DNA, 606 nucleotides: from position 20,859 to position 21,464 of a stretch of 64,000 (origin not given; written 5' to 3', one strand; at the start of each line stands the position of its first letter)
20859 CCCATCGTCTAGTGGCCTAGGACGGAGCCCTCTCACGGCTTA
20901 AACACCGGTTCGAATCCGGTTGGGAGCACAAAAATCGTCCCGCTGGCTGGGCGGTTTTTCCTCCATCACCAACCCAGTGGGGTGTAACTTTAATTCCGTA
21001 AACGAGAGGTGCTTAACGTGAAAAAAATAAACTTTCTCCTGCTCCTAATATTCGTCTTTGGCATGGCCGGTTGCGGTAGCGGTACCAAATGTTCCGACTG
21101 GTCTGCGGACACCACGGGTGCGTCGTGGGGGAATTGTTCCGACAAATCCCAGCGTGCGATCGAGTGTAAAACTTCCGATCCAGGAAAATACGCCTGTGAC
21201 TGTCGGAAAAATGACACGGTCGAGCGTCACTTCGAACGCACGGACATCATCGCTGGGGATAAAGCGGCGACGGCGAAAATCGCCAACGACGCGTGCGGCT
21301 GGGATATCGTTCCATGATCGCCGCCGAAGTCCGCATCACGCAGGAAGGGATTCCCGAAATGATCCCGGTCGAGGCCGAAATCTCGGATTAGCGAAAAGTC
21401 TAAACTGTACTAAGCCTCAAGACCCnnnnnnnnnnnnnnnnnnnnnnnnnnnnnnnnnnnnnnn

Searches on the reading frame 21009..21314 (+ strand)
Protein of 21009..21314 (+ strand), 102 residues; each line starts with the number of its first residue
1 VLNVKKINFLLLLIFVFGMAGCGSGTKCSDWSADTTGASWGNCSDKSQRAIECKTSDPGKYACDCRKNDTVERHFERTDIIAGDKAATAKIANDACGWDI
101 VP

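Call 4: search_protein_families(library=pfam, proteins=[window:21009-21314:+], max_evalue=1)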
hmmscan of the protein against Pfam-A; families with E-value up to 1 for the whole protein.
window:21009-21314:+ (102 aa): 1 family
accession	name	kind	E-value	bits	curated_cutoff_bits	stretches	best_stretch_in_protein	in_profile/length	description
PF08155.16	NOGCT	-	0.26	11.8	27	1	46-81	2-37/54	NOGCT (NUC087) domain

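Call 5: search_protein_families(library=ncbifam, proteins=[window:21009-21314:+], max_evalue=1)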
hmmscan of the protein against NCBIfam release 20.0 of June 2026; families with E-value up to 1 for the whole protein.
window:21009-21314:+ (102 aa): 3 families
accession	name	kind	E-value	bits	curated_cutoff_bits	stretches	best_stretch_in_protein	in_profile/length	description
TIGR02747.1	TraV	equivalog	0.022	15.5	44.75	1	5-52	1-46/145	type IV conjugative transfer system lipoprotein TraV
NF038215.1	acineto_lipo_PV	hypoth_equivalog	0.032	14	33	0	5-27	1-23/55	NF038215 family lipoprotein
NF058595.1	invert_tail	domain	0.21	11.9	37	1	9-30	59-80/113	lipo-invert putative C-terminal anchoring domain-containing protein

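Call 6: search_protein_families(library=phrogs, proteins=[window:21009-21314:+], max_evalue=1)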
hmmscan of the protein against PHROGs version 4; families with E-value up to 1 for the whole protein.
window:21009-21314:+ (102 aa): 1 family
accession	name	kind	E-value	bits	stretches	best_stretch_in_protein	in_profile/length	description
phrog_3727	-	unknown function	0.0076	17.1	1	5-46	3-44/209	-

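Call 7: search_protein_families(library=padloc, proteins=[window:21009-21314:+], max_evalue=1)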
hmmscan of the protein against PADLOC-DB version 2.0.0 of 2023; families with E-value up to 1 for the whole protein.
window:21009-21314:+ (102 aa): 0 families
